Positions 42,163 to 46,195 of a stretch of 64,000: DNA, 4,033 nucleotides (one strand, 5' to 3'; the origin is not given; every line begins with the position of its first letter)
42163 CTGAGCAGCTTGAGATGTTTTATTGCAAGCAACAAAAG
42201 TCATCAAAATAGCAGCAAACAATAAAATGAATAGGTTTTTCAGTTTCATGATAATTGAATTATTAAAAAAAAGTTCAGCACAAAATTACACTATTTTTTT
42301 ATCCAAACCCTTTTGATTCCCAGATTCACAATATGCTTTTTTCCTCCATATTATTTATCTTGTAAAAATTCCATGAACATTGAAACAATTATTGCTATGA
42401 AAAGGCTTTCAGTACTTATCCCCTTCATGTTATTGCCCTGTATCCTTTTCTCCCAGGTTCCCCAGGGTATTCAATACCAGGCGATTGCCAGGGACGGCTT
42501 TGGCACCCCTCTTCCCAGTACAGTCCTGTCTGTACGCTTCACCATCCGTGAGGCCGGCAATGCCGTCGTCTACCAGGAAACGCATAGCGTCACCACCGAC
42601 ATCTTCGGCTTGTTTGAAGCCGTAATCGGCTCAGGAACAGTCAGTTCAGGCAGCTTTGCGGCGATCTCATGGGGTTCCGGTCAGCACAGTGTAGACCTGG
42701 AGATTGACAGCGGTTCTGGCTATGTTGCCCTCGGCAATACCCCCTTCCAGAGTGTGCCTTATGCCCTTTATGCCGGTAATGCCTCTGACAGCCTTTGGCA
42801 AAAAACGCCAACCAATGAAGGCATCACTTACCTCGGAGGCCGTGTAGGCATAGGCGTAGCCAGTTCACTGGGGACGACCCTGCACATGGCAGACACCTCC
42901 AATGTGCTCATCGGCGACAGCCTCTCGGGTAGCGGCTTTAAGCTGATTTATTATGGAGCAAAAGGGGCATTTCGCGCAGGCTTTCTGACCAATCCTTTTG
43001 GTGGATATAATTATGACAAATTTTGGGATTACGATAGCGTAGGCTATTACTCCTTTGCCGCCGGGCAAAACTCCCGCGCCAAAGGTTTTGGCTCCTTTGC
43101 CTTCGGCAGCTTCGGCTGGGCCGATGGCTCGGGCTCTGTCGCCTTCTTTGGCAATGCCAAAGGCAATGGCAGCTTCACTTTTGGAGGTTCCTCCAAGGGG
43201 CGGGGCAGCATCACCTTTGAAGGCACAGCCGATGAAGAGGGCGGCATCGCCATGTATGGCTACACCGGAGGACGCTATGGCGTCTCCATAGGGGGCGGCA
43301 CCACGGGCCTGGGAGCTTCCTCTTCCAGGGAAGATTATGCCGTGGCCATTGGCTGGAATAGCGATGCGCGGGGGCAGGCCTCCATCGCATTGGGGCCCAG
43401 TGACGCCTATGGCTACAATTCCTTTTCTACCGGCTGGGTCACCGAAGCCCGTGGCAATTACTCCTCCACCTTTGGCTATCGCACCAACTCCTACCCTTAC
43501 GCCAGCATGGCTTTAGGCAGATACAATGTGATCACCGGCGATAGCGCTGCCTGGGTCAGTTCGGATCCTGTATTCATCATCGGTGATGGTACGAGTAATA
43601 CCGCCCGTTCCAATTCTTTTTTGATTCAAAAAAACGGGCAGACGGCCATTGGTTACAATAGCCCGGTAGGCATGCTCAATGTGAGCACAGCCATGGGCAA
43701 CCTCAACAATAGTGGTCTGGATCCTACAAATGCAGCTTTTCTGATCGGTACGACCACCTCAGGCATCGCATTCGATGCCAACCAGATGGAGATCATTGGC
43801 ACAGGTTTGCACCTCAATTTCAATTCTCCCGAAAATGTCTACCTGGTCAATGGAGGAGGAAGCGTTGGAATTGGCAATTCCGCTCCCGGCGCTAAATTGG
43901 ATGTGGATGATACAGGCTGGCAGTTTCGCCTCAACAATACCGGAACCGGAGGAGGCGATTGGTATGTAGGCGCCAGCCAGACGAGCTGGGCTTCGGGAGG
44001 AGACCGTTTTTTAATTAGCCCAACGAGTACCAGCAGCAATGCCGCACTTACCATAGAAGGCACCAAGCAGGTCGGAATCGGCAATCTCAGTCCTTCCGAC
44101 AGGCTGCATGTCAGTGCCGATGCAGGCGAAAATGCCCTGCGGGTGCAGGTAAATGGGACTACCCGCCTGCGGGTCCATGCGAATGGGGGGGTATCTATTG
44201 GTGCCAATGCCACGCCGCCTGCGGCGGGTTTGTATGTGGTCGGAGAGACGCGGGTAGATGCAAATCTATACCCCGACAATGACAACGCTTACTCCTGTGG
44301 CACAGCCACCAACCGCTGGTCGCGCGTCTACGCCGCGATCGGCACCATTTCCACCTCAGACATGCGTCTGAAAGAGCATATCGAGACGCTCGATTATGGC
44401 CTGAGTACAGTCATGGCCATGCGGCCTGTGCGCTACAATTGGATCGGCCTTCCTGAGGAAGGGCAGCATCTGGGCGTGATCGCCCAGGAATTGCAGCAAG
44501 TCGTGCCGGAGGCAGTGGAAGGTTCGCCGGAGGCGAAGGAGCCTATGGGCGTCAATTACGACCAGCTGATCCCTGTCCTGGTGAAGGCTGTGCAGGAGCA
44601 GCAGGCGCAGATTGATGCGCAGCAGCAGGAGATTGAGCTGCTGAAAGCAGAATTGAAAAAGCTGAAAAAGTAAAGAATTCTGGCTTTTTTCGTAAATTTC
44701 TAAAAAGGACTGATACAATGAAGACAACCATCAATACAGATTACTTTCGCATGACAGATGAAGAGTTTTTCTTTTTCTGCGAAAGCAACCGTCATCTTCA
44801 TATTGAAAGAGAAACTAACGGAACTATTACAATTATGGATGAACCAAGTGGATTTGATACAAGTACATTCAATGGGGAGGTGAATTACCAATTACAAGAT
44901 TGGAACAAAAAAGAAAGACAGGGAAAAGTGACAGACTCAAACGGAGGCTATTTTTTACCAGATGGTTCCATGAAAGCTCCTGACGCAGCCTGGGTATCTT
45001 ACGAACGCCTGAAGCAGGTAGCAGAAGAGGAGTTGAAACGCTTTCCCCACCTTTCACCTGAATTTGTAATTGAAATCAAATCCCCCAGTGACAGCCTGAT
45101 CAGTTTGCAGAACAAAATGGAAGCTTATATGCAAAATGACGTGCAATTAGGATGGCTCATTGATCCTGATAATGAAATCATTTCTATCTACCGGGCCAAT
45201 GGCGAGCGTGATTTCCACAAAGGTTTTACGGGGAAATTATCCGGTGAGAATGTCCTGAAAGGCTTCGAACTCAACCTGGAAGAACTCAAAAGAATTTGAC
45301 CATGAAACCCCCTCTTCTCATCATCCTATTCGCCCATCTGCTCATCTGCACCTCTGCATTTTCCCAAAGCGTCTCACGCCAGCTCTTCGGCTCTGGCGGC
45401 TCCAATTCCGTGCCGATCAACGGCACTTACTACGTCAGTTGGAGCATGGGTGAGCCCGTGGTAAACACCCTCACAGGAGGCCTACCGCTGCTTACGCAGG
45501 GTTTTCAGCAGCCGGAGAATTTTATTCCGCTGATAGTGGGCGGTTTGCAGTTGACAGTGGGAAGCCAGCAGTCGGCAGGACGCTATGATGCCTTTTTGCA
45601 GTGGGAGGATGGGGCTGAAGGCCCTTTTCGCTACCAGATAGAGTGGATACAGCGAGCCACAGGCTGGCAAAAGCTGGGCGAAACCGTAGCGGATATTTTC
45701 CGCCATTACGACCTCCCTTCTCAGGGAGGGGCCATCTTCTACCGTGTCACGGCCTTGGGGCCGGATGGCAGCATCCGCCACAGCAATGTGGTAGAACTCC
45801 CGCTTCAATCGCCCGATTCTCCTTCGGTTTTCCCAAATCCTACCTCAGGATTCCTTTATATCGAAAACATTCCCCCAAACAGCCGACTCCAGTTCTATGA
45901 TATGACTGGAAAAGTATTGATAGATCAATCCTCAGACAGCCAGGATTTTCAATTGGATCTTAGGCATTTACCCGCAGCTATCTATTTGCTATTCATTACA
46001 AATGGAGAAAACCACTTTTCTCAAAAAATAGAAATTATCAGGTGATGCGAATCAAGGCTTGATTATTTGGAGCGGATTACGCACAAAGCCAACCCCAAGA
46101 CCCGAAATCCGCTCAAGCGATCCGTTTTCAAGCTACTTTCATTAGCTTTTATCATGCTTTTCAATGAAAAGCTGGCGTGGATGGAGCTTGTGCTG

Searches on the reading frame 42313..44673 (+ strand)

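Call 13: search_protein_families(library=pfam, proteins=[window:42313-44673:+], max_evalue=0.0001)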
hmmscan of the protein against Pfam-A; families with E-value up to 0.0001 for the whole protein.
window:42313-44673:+ (786 aa): 1 family
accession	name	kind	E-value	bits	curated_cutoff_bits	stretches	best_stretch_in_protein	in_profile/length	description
PF13884.11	Peptidase_S74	-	1.7e-15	57.4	22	1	682-735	1-57/58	Chaperone of endosialidase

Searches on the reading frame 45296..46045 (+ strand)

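Call 54: search_protein_families(library=pfam, proteins=[window:45296-46045:+], max_evalue=0.0001)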
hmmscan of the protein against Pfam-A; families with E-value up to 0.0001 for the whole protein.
window:45296-46045:+ (249 aa): 1 family
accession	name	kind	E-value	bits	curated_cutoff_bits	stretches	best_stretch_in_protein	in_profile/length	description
PF18962.6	Por_Secre_tail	-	1.6e-11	44.8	27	1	178-246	1-74/75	Secretion system C-terminal sorting domain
